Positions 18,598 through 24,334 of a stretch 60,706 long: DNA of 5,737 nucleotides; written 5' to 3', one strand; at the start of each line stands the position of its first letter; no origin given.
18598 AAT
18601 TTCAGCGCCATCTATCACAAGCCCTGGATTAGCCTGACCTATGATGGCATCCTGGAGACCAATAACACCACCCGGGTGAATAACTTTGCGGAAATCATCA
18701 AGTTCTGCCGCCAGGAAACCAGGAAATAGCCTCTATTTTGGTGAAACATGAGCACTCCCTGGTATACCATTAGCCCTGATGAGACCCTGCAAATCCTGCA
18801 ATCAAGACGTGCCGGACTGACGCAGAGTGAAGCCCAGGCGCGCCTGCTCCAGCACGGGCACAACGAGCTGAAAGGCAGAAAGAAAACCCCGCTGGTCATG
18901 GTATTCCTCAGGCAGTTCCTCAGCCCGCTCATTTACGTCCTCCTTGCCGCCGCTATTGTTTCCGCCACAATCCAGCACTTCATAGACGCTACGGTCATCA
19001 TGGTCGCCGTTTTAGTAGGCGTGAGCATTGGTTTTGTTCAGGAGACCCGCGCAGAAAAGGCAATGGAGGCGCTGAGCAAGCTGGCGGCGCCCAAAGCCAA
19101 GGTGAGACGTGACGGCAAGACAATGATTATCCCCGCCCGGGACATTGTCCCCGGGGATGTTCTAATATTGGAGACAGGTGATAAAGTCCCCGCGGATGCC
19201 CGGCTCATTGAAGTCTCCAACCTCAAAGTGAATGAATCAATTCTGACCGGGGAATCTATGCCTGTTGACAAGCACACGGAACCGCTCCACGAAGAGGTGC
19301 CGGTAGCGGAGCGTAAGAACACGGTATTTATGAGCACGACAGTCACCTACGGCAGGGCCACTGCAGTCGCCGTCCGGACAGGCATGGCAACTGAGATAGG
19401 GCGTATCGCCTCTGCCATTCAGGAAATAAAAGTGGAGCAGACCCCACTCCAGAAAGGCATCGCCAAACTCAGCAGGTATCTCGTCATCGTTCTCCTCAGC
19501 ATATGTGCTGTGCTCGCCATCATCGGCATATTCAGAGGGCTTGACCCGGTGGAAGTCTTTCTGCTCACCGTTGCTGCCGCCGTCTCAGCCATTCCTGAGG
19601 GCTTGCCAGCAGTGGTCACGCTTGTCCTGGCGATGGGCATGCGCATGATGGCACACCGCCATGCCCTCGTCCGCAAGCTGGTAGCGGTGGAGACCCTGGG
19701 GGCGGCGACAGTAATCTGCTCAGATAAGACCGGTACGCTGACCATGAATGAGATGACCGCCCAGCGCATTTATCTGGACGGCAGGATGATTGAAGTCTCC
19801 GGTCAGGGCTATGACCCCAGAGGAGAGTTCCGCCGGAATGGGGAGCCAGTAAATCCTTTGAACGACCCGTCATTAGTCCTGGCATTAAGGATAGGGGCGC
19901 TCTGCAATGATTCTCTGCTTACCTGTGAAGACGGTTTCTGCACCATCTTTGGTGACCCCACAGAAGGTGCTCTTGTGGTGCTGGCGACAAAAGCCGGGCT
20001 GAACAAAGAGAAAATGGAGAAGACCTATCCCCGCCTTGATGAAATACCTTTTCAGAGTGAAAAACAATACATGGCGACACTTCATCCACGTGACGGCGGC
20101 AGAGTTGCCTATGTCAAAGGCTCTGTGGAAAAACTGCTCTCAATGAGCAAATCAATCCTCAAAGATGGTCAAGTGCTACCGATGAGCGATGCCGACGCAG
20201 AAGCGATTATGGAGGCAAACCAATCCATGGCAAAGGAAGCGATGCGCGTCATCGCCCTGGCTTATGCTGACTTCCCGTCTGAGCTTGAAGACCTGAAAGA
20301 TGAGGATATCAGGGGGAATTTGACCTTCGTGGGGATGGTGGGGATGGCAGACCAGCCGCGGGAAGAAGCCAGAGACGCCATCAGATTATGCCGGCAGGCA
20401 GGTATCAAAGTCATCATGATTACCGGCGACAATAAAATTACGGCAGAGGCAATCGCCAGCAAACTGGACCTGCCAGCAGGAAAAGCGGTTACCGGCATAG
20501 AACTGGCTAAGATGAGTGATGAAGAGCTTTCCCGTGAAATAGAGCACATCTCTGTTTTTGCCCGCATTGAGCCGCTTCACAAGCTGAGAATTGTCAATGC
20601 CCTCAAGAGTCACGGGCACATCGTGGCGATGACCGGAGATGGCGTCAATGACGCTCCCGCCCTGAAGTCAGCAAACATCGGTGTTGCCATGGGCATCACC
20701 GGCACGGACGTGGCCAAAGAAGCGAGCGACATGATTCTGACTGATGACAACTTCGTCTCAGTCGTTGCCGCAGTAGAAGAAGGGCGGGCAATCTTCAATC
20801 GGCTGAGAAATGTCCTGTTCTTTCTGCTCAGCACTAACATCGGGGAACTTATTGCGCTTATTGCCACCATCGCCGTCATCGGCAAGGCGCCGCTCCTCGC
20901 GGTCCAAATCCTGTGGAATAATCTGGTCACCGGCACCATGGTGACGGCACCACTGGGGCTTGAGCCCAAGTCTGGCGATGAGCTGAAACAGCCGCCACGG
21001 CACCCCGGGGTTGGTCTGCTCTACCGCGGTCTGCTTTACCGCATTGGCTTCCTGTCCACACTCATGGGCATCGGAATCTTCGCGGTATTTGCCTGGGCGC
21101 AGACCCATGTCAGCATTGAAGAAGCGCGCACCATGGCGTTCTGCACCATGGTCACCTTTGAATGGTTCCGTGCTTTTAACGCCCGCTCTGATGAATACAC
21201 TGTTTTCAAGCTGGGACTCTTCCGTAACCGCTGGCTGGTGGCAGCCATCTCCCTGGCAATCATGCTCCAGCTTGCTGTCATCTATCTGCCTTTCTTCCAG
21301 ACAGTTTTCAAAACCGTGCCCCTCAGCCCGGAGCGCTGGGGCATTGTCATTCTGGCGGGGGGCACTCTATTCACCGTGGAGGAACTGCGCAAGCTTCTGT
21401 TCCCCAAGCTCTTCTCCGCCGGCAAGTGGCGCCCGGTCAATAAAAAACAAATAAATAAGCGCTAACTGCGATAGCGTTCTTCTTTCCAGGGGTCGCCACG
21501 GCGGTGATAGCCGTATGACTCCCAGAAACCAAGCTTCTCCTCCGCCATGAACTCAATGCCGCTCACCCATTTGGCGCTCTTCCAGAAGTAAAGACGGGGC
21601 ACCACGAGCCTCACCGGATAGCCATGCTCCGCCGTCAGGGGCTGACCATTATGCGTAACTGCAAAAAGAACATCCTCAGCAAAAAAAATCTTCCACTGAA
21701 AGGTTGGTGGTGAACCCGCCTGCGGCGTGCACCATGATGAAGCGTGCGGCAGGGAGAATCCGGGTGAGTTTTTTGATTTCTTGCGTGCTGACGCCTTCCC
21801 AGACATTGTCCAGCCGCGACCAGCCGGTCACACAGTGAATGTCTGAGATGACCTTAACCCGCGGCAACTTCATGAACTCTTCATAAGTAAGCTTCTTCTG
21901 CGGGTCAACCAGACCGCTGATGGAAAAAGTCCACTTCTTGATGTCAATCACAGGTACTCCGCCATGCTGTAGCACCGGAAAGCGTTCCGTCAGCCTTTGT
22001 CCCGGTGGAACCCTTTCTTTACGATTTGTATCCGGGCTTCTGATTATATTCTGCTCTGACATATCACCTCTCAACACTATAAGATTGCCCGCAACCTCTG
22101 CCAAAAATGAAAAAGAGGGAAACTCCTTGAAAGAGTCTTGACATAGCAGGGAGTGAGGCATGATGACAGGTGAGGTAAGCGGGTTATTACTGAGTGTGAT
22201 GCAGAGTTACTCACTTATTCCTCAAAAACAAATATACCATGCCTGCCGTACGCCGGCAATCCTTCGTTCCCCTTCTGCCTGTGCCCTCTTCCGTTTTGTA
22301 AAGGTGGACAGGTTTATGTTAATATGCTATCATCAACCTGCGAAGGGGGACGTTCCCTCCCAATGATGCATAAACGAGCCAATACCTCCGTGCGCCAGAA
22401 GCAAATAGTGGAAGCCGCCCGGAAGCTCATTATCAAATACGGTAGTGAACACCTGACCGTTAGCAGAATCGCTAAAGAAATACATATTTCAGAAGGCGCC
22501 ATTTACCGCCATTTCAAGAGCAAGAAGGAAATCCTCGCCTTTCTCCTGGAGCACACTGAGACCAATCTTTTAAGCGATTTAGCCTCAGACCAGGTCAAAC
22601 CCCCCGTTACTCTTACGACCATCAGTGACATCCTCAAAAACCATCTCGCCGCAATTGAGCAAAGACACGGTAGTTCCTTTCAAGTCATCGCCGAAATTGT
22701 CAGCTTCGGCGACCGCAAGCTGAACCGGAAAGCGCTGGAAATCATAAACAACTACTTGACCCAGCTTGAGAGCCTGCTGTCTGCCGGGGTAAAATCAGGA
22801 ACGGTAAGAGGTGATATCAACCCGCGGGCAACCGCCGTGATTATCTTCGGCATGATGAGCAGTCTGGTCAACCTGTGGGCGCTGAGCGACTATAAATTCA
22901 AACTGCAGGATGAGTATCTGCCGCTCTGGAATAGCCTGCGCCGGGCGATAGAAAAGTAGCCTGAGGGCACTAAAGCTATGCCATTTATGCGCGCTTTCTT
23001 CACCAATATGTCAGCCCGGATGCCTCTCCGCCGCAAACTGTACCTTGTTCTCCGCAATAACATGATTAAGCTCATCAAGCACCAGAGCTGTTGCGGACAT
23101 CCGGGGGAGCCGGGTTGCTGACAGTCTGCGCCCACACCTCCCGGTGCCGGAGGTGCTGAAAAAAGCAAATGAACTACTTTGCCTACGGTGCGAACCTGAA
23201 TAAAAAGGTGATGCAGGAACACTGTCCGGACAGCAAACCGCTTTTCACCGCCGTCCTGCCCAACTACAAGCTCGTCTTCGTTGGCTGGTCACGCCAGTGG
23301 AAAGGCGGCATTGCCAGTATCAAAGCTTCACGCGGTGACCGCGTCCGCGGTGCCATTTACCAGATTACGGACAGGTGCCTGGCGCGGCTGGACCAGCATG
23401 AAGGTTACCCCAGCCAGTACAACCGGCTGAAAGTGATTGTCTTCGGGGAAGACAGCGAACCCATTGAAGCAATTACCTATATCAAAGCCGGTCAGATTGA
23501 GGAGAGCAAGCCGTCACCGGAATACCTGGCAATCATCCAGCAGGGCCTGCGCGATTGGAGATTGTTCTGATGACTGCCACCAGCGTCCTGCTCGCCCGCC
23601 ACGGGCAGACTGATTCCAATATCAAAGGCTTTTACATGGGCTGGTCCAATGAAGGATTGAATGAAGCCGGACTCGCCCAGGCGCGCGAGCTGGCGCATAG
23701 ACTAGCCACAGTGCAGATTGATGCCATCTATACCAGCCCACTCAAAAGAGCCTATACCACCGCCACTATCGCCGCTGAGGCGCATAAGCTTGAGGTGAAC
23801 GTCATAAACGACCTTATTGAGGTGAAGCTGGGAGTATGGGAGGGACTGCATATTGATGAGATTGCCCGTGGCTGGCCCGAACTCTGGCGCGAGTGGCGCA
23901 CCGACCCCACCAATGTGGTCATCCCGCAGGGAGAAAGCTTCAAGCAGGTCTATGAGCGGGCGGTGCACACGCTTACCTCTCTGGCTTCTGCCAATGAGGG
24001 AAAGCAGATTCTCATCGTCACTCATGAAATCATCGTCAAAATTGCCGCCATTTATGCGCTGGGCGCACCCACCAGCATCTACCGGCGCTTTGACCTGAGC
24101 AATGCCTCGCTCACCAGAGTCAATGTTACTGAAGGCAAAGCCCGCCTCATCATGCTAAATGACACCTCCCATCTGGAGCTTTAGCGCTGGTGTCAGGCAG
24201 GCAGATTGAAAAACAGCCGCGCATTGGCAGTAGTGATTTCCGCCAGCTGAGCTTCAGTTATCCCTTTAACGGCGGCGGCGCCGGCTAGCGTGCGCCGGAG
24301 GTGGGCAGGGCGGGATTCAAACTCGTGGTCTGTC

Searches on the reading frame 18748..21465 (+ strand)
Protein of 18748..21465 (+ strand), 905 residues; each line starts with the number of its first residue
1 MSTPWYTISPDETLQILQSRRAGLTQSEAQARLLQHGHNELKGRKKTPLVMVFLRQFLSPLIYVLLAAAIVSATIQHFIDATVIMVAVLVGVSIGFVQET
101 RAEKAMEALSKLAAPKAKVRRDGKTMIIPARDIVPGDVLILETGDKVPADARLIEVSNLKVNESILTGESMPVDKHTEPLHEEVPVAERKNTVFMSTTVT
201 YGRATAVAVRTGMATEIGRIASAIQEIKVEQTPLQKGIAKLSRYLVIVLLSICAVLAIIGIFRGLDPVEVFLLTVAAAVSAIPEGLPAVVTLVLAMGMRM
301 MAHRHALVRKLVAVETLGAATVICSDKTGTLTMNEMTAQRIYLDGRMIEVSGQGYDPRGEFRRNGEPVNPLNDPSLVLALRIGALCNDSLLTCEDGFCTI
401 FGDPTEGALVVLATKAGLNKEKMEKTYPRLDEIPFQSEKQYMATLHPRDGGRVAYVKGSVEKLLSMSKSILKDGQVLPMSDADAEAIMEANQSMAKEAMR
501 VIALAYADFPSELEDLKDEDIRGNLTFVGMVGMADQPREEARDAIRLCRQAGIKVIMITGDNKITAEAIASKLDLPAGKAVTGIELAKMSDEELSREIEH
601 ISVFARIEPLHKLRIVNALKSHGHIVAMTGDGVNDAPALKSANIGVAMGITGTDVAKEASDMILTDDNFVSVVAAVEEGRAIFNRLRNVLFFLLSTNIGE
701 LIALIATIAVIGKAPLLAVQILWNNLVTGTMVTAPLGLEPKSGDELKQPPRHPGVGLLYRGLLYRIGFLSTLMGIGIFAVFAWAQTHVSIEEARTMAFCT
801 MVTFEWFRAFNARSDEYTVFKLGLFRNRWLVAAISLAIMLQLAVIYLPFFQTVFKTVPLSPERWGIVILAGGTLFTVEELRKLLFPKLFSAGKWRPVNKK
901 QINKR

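Call 77: search_protein_families(library=pfam, proteins=[window:18748-21465:+], max_evalue=0.0001)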
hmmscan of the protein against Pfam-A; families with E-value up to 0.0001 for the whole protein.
window:18748-21465:+ (905 aa): 7 families
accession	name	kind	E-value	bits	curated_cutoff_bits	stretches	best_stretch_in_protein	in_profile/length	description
PF00122.25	E1-E2_ATPase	-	6.1e-54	182.7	28.1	1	112-304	2-181/181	E1-E2 ATPase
PF00689.26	Cation_ATPase_C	-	3.9e-50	170.5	27.3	1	714-884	2-175/175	Cation transporting ATPase, C-terminus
PF00690.31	Cation_ATPase_N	-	9.1e-21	73.7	20.4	1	5-72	1-69/69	Cation transporter/ATPase, N-terminus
PF13246.12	Cation_ATPase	-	1.5e-19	70.2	21.7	1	384-469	1-90/91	Cation transport ATPase (P-type)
PF00702.32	Hydrolase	-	3.8e-19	70.3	26.4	1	443-643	52-191/191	haloacid dehalogenase-like hydrolase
PF12710.13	HAD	-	4.3e-06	27.7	27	1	537-640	86-189/189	haloacid dehalogenase-like hydrolase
PF08282.18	Hydrolase_3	-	1.4e-05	25.4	20.9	0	621-672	201-251/255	haloacid dehalogenase-like hydrolase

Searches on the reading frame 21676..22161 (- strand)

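Call 77: search_protein_families(library=pfam, proteins=[window:21676-22161:-], max_evalue=0.0001)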
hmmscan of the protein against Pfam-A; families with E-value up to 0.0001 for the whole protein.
window:21676-22161:- (161 aa): 1 family
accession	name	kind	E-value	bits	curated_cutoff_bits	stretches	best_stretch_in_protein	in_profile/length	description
PF00174.25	Oxidored_molyb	-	1.4e-14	54.4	24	1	66-159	1-115/169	Oxidoreductase molybdopterin binding domain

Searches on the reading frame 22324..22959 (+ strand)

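Call 77: search_protein_families(library=pfam, proteins=[window:22324-22959:+], max_evalue=0.0001)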
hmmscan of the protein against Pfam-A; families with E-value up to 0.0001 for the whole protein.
window:22324-22959:+ (211 aa): 4 families
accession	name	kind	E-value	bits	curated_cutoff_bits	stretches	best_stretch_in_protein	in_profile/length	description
PF00440.29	TetR_N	-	1.8e-14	53.6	24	1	28-71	1-44/47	Bacterial regulatory proteins, tetR family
PF08359.16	TetR_C_4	-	4.8e-11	43.4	21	1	100-196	26-121/133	YsiA-like protein, C-terminal region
PF17932.6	TetR_C_24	-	3.7e-05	24.4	26.4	1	103-181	11-87/114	Tetracyclin repressor-like, C-terminal domain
PF08361.16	TetR_C_2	-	5.9e-05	23.5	22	0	144-197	54-107/121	MAATS-type transcriptional repressor, C-terminal region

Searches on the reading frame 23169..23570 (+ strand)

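Call 77: search_protein_families(library=pfam, proteins=[window:23169-23570:+], max_evalue=0.0001)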
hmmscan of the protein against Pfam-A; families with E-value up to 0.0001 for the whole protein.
window:23169-23570:+ (133 aa): 2 families
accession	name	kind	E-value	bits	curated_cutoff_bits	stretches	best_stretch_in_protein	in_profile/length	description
PF06094.17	GGACT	-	4.7e-15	56.7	22.8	1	3-112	1-108/120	Gamma-glutamyl cyclotransferase, AIG2-like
PF13772.11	AIG2_2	-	4.6e-09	37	27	1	58-126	1-69/83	AIG2-like family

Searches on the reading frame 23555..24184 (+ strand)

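Call 78: search_protein_families(library=pfam, proteins=[window:23555-24184:+], max_evalue=0.0001)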
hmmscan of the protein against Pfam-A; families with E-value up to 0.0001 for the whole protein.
window:23555-24184:+ (209 aa): 1 family
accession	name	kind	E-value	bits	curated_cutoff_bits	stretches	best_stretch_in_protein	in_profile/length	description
PF00300.27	His_Phos_1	-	8.6e-60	202.2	21.7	1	11-204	1-194/194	Histidine phosphatase superfamily (branch 1)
